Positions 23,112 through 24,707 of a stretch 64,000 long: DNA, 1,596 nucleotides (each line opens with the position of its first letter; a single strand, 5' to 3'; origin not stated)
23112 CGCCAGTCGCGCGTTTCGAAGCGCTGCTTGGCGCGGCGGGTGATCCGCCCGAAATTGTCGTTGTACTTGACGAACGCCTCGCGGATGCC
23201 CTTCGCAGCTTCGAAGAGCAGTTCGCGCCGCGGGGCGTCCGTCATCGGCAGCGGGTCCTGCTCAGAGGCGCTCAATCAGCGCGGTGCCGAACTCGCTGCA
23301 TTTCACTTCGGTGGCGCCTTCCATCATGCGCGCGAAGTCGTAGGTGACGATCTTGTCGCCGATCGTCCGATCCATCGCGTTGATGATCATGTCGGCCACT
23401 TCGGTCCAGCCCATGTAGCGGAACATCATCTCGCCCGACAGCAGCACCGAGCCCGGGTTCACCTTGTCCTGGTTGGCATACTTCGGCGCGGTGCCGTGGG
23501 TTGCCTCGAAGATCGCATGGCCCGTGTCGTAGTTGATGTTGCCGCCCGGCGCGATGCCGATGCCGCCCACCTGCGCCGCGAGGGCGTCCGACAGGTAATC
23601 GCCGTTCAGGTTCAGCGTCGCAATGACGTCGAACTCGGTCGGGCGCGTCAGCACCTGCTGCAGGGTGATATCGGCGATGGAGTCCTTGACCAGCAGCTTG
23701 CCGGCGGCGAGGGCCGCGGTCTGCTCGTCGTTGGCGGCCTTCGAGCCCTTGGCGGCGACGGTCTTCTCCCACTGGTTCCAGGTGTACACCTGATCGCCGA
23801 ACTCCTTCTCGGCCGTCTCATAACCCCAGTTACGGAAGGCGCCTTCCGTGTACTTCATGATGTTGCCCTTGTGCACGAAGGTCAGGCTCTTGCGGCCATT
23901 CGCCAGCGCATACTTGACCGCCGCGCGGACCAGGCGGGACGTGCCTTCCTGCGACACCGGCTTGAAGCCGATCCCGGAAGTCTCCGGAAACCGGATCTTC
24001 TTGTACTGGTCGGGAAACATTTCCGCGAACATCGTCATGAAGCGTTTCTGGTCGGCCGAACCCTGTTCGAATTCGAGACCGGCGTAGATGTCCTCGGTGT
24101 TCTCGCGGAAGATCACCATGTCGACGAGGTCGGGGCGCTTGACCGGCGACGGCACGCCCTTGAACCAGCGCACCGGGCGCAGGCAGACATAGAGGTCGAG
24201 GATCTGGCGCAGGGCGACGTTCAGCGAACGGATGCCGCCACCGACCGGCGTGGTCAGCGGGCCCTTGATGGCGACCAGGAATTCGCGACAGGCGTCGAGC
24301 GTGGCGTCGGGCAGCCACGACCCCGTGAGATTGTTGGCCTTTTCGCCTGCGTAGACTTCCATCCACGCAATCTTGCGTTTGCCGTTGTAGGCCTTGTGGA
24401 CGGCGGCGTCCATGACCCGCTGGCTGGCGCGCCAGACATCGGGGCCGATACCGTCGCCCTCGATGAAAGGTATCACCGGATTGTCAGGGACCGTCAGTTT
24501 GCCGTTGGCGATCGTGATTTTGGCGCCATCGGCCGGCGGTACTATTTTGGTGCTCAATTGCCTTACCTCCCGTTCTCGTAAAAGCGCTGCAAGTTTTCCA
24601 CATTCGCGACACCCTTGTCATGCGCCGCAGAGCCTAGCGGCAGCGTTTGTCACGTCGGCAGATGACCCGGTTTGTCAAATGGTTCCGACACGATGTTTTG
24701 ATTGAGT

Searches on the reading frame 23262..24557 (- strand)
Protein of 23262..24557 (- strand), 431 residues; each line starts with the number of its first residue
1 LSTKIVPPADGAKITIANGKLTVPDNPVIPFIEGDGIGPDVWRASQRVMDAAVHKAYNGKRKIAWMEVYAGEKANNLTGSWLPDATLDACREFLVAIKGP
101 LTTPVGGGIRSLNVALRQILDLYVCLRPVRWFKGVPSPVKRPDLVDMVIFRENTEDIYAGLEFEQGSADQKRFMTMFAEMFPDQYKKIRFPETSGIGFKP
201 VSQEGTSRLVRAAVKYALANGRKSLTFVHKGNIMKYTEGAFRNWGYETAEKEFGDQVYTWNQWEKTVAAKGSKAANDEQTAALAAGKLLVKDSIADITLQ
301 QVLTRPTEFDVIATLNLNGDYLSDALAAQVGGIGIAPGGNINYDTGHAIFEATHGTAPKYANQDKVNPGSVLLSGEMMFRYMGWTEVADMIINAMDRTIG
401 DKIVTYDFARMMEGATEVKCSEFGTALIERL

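Call 48: find_encoding_contigs(protein=window:23262-24557:-, flank=10000, max_places=10)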
Protein window:23262-24557:- (431 aa): 1 contig read that carries it; 1 place shown.
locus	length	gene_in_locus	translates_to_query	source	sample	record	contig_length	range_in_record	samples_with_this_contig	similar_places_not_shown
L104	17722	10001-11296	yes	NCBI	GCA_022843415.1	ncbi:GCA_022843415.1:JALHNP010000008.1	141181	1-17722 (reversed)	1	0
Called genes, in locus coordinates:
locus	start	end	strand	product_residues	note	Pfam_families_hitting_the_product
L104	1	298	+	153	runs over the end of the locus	PF01980:TrmO_N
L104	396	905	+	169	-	PF06776:IalB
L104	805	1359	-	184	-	PF02643:DUF192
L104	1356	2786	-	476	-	PF00875:DNA_photolyase, PF03441:FAD_binding_7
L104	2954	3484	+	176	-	PF10604:Polyketide_cyc2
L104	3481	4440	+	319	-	-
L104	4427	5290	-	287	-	PF02254:TrkA_N (weak)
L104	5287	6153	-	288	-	PF00561:Abhydrolase_1, PF12146:Hydrolase_4, PF12697:Abhydrolase_6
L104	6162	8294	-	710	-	PF00072:Response_reg, PF00989:PAS (weak), PF13426:PAS_9 (weak), PF08447:PAS_3, PF08448:PAS_4 (weak), PF00990:GGDEF, PF00563:EAL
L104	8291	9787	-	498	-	PF08448:PAS_4 (weak), PF13426:PAS_9 (weak), PF00512:HisKA (weak), PF02518:HATPase_c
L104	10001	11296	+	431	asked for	PF00180:Iso_dh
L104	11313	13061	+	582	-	PF20423:AceK_regulatory, PF06315:AceK_kinase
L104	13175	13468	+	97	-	PF04023:FeoA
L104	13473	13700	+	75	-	PF04023:FeoA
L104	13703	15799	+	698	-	PF01926:MMR_HSR1, PF02421:FeoB_N, PF03193:RsgA_GTPase (faint), PF07670:Gate, PF07664:FeoB_C, PF07670:Gate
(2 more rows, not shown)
